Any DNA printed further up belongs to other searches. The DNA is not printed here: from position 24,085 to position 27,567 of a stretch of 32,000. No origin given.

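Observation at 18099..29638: Twin-Amt locus wired to heme-c sensing modules, a sigma54 activator and atypical PII proteins: candidate integrated ammonium/redox sensing-uptake system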

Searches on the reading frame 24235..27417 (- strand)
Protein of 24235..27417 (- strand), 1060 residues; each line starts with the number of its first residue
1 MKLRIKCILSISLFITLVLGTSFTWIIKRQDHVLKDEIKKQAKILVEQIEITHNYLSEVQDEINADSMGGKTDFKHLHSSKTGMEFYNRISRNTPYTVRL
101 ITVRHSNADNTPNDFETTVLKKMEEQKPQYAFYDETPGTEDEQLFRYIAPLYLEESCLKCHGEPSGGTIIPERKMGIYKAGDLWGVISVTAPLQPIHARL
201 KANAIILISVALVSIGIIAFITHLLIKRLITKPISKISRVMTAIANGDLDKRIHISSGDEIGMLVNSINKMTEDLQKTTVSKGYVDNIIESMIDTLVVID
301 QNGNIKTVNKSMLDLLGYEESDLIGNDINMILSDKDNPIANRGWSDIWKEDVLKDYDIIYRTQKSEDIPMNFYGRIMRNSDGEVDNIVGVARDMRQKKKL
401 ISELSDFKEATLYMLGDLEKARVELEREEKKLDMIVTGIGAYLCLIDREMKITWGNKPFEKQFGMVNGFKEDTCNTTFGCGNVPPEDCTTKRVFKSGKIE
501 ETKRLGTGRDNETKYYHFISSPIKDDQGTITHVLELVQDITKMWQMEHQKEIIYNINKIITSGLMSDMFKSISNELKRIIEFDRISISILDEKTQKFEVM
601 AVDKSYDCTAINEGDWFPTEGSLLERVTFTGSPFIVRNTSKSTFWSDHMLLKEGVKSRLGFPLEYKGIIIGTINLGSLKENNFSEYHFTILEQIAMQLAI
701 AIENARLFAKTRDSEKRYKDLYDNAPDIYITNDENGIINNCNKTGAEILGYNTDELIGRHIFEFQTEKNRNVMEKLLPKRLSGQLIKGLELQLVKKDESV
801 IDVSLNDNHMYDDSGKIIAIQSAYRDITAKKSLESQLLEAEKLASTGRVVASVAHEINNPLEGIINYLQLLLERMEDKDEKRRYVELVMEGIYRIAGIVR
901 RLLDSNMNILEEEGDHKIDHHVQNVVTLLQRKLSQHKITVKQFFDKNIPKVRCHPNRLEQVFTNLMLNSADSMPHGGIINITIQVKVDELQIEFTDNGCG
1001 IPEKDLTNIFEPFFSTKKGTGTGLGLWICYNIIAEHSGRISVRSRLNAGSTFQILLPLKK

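Call 3: search_protein_families(library=pfam, proteins=[window:24235-27417:-], max_evalue=0.1)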
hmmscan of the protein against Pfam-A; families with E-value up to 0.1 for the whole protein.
window:24235-27417:- (1060 aa): 16 families
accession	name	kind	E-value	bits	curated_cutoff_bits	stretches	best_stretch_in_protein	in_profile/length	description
PF13426.13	PAS_9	-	1.4e-34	118.8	27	3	726-829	1-103/103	PAS domain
PF02518.31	HATPase_c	-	8.8e-27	94.2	26.4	1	955-1059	3-110/111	Histidine kinase-, DNA gyrase B-, and HSP90-like ATPase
PF00989.32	PAS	-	2.9e-26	92.2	22.6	2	717-827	2-113/113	PAS fold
PF11845.13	Tll0287-like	-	8.4e-24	85.1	24.1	1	34-192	4-144/144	Tll0287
PF08448.16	PAS_4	-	1.2e-19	71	23.1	2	290-398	2-109/110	PAS fold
PF13188.13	PAS_8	-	5e-16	58.4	21.8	2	287-339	5-53/65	PAS domain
PF00672.30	HAMP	-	3.7e-15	56.4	25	1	226-276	2-52/53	HAMP domain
PF13185.12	GAF_2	-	8.5e-14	52.4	28.6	1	567-703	6-136/136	GAF domain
PF00512.31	HisKA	-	8.4e-13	48.6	26.9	1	847-904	3-59/66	His Kinase A (phospho-acceptor) domain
PF24820.1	Diguanyl_cycl_sensor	-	1.4e-10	41.6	28.1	2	288-329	1-42/109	Diguanylate cyclase-like sensor domain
PF01590.32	GAF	-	8.7e-10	39.7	22.4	1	567-702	4-133/133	GAF domain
PF08447.18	PAS_3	-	3.8e-08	33.9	25.6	1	307-391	3-89/89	PAS fold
PF13492.12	GAF_3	-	0.0003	21.6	27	1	567-704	4-129/129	GAF domain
PF18947.5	HAMP_2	-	0.027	14.9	24.3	0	230-271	20-61/67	HAMP domain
PF13589.12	HATPase_c_3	-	0.053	14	25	0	958-1017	3-61/137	Histidine kinase-, DNA gyrase B-, and HSP90-like ATPase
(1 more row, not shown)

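Call 4: search_protein_families(library=ncbifam, proteins=[window:24235-27417:-], max_evalue=0.1)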
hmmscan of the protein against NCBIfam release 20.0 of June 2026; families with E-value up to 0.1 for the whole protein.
window:24235-27417:- (1060 aa): 109 families (the best 25 are shown)
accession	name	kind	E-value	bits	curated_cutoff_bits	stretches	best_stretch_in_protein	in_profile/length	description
NF008468.0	PRK11360.1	equivalog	1.1e-91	308.1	646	2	706-1059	258-609/616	two-component system sensor histidine kinase AtoS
NF033092.0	HK_WalK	equivalog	1.9e-61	208.4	725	2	710-1058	251-594/594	cell wall metabolism sensor histidine kinase WalK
NF046044.1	PnpS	equivalog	6.6e-58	196.6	400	3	703-1057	42-390/390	two-component system histidine kinase PnpS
NF052574.1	HisKinEspCMyxo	equivalog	1.9e-51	175.2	1200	1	741-1057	313-636/785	serine histidine kinase EspC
NF007688.0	PRK10364.1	equivalog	1.9e-44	152.2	479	1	824-1059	218-452/460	two-component system sensor histidine kinase ZraS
NF052573.1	HisKinEspAMyxo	equivalog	1.4e-42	145.7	1400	1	719-1056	257-609/755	serine histidine kinase EspA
TIGR00229.1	sensory_box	domain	2.3e-42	144.1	22.9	3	712-837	1-126/126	PAS domain S-box protein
NF047874.1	MASE3_PAS_HK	subfamily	1.3e-41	143.2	560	2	691-1059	239-626/655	MASE3 domain-containing sensor histidine kinase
TIGR02966.1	phoR_proteo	equivalog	7.2e-40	137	334.2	1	716-1055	6-332/333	phosphate regulon sensor histidine kinase PhoR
NF047497.1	HK_LIC_12097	equivalog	4.8e-39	134.1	500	1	809-1058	113-366/367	LIC_12097 family sensor histidine kinase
NF046020.1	HisKinCckABruc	equivalog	9e-39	133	1000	1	709-1057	339-706/868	cell cycle histidine kinase CckA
NF053867.1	SprKinKinDBac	equivalog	9e-38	130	775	1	828-1059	268-498/500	sporulation kinase KinD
NF038348.1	T2SS_HK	subfamily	3.1e-37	128.3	450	2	885-1058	401-573/574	histidine kinase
TIGR02956.1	TMAO_torS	equivalog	3.7e-36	124.6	676.5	2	849-1059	467-683/967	TMAO reductase system sensor histidine kinase/response regulator TorS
NF010411.0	PRK13837.1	equivalog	1.3e-35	122.7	647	1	825-1059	429-676/828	two-component system VirA-like sensor kinase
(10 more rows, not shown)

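Call 9: find_homologous_proteins(query=window:24235-27417:-)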
Query window:24235-27417:- (1060 aa): 293 proteins with E <= 0.001 among 8000 candidates; the best 120 are listed.
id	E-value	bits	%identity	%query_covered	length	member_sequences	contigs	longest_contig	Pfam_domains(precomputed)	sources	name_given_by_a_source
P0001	0.0e+0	2390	100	100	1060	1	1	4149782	PF13426.14,PF13188.14,PF13185.13,PF24820.2,PF11845.14,PF00512.32,PF00672.31,PF08447.19,PF01590.33,PF08448.17,PF02518.32,PF00989.32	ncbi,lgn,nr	ncbi:MAG: PAS domain S-box protein [Candidatus Scalindua sp.]|nr:PAS domain S-box protein [Candidatu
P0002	0.0e+0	2038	85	100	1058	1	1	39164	PF13426.14,PF13188.14,PF13185.13,PF24820.2,PF11845.14,PF13492.13,PF00512.32,PF00672.31,PF08447.19,PF01590.33,PF08448.17,PF02518.32,PF00989.32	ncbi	-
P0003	0.0e+0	1988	84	100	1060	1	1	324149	PF13426.14,PF13188.14,PF13185.13,PF24820.2,PF11845.14,PF13492.13,PF00512.32,PF00672.31,PF08447.19,PF01590.33,PF08448.17,PF02518.32,PF00989.32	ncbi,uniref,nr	ncbi:signal transduction histidine kinase [Candidatus Scalindua japonica]|uniref:histidine kinase n=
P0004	0.0e+0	1947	82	100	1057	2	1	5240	PF13426.14,PF13188.14,PF13185.13,PF24820.2,PF11845.14,PF13492.13,PF00512.32,PF00672.31,PF08447.19,PF01590.33,PF08448.17,PF02518.32,PF00989.32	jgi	-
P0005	0.0e+0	1931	81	100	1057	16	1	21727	PF13426.14,PF13188.14,PF13185.13,PF24820.2,PF11845.14,PF13492.13,PF00512.32,PF00672.31,PF08447.19,PF01590.33,PF08448.17,PF02518.32,PF00989.32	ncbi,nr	ncbi:MAG: hypothetical protein A3D13_08505 [Planctomycetes bacterium RIFCSPHIGHO2_02_FULL_40_12]|nr:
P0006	0.0e+0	1892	79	100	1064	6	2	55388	PF13426.14,PF13188.14,PF13185.13,PF24820.2,PF11845.14,PF13492.13,PF00512.32,PF00672.31,PF08447.19,PF01590.33,PF08448.17,PF02518.32,PF00989.32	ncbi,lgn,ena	-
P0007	0.0e+0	1803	76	100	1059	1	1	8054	PF13426.14,PF13188.14,PF13185.13,PF24820.2,PF11845.14,PF13492.13,PF00512.32,PF00672.31,PF08447.19,PF01590.33,PF08448.17,PF02518.32,PF00989.32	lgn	-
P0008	0.0e+0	1771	75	100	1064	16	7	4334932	PF13426.14,PF13188.14,PF13185.13,PF24820.2,PF11845.14,PF13492.13,PF00512.32,PF00672.31,PF08447.19,PF01590.33,PF08448.17,PF02518.32,PF00989.32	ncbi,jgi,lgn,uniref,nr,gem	ncbi:putative histidine kinase [Candidatus Kuenenia stuttgartiensis]|uniref:histidine kinase n=1 Tax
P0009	0.0e+0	1703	71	100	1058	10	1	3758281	PF13426.14,PF13188.14,PF13185.13,PF24820.2,PF11845.14,PF13492.13,PF00512.32,PF00672.31,PF08447.19,PF01590.33,PF08448.17,PF02518.32,PF00989.32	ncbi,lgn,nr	ncbi:MAG: PAS domain S-box protein [Candidatus Jettenia sp. CY-1]|nr:MAG: PAS domain S-box protein [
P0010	0.0e+0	1687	71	100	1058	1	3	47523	PF13426.14,PF13188.14,PF13185.13,PF24820.2,PF11845.14,PF13492.13,PF00512.32,PF00672.31,PF08447.19,PF01590.33,PF08448.17,PF02518.32,PF00989.32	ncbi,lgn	-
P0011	0.0e+0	1668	70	100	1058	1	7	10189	PF13426.14,PF13188.14,PF13185.13,PF24820.2,PF11845.14,PF13492.13,PF00512.32,PF00672.31,PF08447.19,PF01590.33,PF08448.17,PF02518.32,PF00989.32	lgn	-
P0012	0.0e+0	1660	72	96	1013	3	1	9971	PF13426.14,PF13188.14,PF13185.13,PF24820.2,PF11845.14,PF13492.13,PF00512.32,PF00672.31,PF08447.19,PF01590.33,PF08448.17,PF02518.32,PF00989.32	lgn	-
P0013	0.0e+0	1641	84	81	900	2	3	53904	PF00672.31,PF08447.19,PF13426.14,PF13188.14,PF13185.13,PF24820.2,PF01590.33,PF08448.17,PF02518.32,PF00512.32,PF00989.32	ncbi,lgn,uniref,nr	ncbi:MAG: PAS domain S-box protein [Candidatus Scalindua rubra]|uniref:histidine kinase n=1 Tax=Cand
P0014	0.0e+0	1639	69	100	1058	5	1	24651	PF13426.14,PF13188.14,PF13185.13,PF24820.2,PF11845.14,PF13492.13,PF00512.32,PF00672.31,PF08447.19,PF01590.33,PF08448.17,PF02518.32,PF00989.32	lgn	-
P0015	0.0e+0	1623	83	83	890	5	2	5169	PF13426.14,PF13188.14,PF13185.13,PF24820.2,PF13492.13,PF00512.32,PF00672.31,PF08447.19,PF01590.33,PF08448.17,PF02518.32,PF00989.32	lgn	-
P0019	6.9e-84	301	28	38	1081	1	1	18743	PF13426.14,PF13188.14,PF13185.13,PF24820.2,PF11845.14,PF13492.13,PF00512.32,PF00672.31,PF08447.19,PF01590.33,PF08448.17,PF02518.32,PF00989.32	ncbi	ncbi:MAG: PAS domain S-box protein [Candidatus Anammoxibacter sp.]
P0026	4.9e-64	235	29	36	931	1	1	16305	PF00672.31,PF08447.19,PF13426.14,PF13188.14,PF24820.2,PF08448.17,PF02518.32,PF11845.14,PF00512.32,PF00989.32,PF00072.31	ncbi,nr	ncbi:MAG: PAS domain S-box protein [Proteobacteria bacterium]|nr:PAS domain S-box protein [Pseudomon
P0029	2.7e-60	223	27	42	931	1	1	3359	PF00672.31,PF08447.19,PF13426.14,PF13188.14,PF24820.2,PF08448.17,PF02518.32,PF11845.14,PF00512.32,PF00989.32,PF00072.31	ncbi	-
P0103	9.6e-30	121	27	33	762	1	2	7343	PF13426.14,PF08448.17,PF02518.32,PF11845.14,PF00989.32,PF00072.31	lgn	-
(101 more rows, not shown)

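Call 11: find_encoding_contigs(protein=P0008, flank=10000, max_places=2)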
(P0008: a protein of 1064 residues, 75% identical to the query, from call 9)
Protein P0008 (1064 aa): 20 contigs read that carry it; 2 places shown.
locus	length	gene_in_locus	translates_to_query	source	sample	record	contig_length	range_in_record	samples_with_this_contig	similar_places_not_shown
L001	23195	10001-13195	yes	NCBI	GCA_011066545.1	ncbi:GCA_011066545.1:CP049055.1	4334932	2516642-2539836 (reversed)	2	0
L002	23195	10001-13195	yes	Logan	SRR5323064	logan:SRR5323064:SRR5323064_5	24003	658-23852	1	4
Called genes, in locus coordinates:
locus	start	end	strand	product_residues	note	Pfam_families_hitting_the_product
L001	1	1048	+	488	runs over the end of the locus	PF00078:RVT_1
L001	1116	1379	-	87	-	-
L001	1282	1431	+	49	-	-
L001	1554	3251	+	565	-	PF01555:N6_N4_Mtase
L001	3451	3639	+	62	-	-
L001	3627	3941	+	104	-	PF05016:ParE_toxin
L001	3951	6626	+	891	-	PF04851:ResIII, PF00271:Helicase_C (faint)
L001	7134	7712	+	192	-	PF01641:SelR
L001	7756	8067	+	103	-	PF01625:PMSR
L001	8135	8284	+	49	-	-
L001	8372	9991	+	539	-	PF00909:Ammonium_transp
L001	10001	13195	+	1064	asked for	PF11845:Tll0287-like, PF00672:HAMP, PF00989:PAS, PF08448:PAS_4, PF13426:PAS_9, PF01590:GAF, PF13185:GAF_2, PF00989:PAS, +9 more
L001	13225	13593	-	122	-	-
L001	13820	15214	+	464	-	PF00072:Response_reg, PF00158:Sigma54_activat, PF14532:Sigma54_activ_2, PF00004:AAA (weak), PF07724:AAA_2 (weak), PF07728:AAA_5 (weak), PF25601:AAA_lid_14, PF02954:HTH_8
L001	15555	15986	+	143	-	-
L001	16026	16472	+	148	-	PF00543:P-II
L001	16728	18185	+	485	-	PF00909:Ammonium_transp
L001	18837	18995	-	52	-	-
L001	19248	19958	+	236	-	PF04493:Endonuclease_5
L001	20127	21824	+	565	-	PF00702:Hydrolase, PF13419:HAD_2, PF13242:Hydrolase_like (weak), PF01933:CofD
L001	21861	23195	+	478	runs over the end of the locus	PF00483:NTP_transferase, PF12804:NTP_transf_3 (faint), PF22640:ManC_GMP_beta-helix, PF01050:MannoseP_isomer, PF07883:Cupin_2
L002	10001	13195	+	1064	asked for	PF11845:Tll0287-like, PF00672:HAMP, PF00989:PAS, PF08448:PAS_4, PF13426:PAS_9, PF01590:GAF, PF13185:GAF_2, PF00989:PAS, +9 more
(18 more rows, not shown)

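Call 12: find_encoding_contigs(protein=P0009, flank=10000, max_places=2)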
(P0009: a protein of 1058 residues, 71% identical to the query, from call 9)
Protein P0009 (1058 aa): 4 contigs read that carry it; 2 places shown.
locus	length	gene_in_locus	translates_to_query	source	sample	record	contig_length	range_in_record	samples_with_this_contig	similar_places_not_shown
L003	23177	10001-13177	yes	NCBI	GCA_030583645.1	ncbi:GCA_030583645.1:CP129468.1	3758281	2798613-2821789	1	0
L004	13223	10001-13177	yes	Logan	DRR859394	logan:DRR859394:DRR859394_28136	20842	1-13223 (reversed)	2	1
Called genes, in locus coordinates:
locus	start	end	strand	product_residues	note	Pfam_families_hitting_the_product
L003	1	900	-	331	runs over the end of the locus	PF02779:Transket_pyr, PF02780:Transketolase_C, PF17147:PFOR_II (weak)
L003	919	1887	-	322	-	PF00676:E1_dh, PF13292:DXP_synthase_N (weak), PF02775:TPP_enzyme_C (weak)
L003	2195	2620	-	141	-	-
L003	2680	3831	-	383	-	PF02636:Methyltransf_28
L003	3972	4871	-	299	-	PF00106:adh_short (weak), PF01073:3Beta_HSD, PF01370:Epimerase, PF04321:RmlD_sub_bind, PF05368:NmrA, PF07993:NAD_binding_4, PF13460:NAD_binding_10, PF16363:GDP_Man_Dehyd, +2 more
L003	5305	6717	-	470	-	PF01842:ACT (faint), PF00390:malic, PF00208:ELFV_dehydrog (weak), PF03949:Malic_M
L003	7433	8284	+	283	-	PF16881:LIAS_N, PF04055:Radical_SAM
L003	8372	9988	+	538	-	PF00909:Ammonium_transp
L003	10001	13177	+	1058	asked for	PF11845:Tll0287-like, PF00672:HAMP, PF00989:PAS, PF13426:PAS_9, PF13426:PAS_9, PF01590:GAF, PF13185:GAF_2, PF00989:PAS, +9 more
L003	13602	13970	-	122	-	-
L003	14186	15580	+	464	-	PF00072:Response_reg, PF00158:Sigma54_activat, PF14532:Sigma54_activ_2, PF00004:AAA (faint), PF07728:AAA_5 (weak), PF25601:AAA_lid_14, PF02954:HTH_8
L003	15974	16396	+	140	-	PF00543:P-II (weak)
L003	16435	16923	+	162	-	PF00543:P-II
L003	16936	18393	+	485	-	PF00909:Ammonium_transp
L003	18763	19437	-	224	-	PF03853:YjeF_N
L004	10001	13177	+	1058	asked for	PF11845:Tll0287-like, PF00672:HAMP, PF00989:PAS, PF13426:PAS_9, PF13426:PAS_9, PF01590:GAF, PF13185:GAF_2, PF00989:PAS, +9 more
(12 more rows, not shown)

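Call 13: find_encoding_contigs(protein=P0003, flank=10000, max_places=1)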
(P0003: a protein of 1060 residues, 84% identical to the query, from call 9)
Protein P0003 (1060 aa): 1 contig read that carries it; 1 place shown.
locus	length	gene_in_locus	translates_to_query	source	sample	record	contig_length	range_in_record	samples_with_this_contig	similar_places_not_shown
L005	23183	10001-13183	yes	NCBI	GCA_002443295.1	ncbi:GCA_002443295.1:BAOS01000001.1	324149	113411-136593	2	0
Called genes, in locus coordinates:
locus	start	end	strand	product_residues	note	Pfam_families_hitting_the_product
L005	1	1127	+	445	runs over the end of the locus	PF02310:B12-binding, PF04055:Radical_SAM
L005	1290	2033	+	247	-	PF03141:Methyltransf_29 (weak), PF13489:Methyltransf_23 (weak), PF01209:Ubie_methyltran (weak), PF05148:Methyltransf_8 (weak), PF13847:Methyltransf_31, PF08241:Methyltransf_11, PF08242:Methyltransf_12, PF13649:Methyltransf_25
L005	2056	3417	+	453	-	PF02310:B12-binding, PF04055:Radical_SAM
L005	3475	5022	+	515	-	PF02310:B12-binding, PF19864:Radical_SAM_N2 (weak), PF04055:Radical_SAM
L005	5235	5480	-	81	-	PF00550:PP-binding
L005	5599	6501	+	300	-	PF01676:Metalloenzyme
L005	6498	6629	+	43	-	PF21607:FabD_helical_ins (weak)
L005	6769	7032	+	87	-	-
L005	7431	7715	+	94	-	PF15781:ParE-like_toxin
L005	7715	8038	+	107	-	PF12728:HTH_17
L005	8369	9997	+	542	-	PF00909:Ammonium_transp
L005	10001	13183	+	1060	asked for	PF11845:Tll0287-like, PF00672:HAMP, PF00989:PAS, PF08448:PAS_4, PF13426:PAS_9, PF01590:GAF, PF13185:GAF_2, PF00989:PAS, +8 more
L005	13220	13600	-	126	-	-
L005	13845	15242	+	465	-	PF00072:Response_reg, PF00158:Sigma54_activat, PF14532:Sigma54_activ_2, PF00004:AAA (weak), PF07724:AAA_2 (weak), PF07728:AAA_5 (weak), PF25601:AAA_lid_14, PF02954:HTH_8 (weak)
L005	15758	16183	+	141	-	-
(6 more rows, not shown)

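Call 14: find_encoding_contigs(protein=P0006, flank=10000, max_places=2)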
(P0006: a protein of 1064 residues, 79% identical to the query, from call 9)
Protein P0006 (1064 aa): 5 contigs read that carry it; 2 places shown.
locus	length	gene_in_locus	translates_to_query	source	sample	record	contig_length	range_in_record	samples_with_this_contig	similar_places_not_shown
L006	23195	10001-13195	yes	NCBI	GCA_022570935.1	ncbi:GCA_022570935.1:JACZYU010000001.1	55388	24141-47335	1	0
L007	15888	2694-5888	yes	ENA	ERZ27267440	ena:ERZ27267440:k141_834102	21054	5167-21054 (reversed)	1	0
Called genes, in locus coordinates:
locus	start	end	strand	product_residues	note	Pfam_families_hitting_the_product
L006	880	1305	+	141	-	-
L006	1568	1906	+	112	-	PF00543:P-II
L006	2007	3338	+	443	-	PF00909:Ammonium_transp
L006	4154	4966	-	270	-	PF00069:Pkinase, PF07714:PK_Tyr_Ser-Thr (weak)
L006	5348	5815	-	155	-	-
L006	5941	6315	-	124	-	PF00543:P-II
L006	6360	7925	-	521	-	PF02743:dCache_1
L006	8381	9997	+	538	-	PF00909:Ammonium_transp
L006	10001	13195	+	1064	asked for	PF11845:Tll0287-like, PF00672:HAMP, PF13426:PAS_9, PF13426:PAS_9, PF01590:GAF, PF13185:GAF_2, PF00989:PAS, PF13426:PAS_9, +8 more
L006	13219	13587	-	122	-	-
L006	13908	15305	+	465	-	PF00072:Response_reg, PF00158:Sigma54_activat, PF14532:Sigma54_activ_2, PF00004:AAA (faint), PF07728:AAA_5 (weak), PF25601:AAA_lid_14, PF02954:HTH_8 (weak)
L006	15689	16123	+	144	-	-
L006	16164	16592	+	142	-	PF00543:P-II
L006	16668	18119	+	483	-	PF00909:Ammonium_transp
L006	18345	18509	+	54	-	-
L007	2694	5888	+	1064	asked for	PF11845:Tll0287-like, PF00672:HAMP, PF13426:PAS_9, PF13426:PAS_9, PF01590:GAF, PF13185:GAF_2, PF00989:PAS, PF13426:PAS_9, +8 more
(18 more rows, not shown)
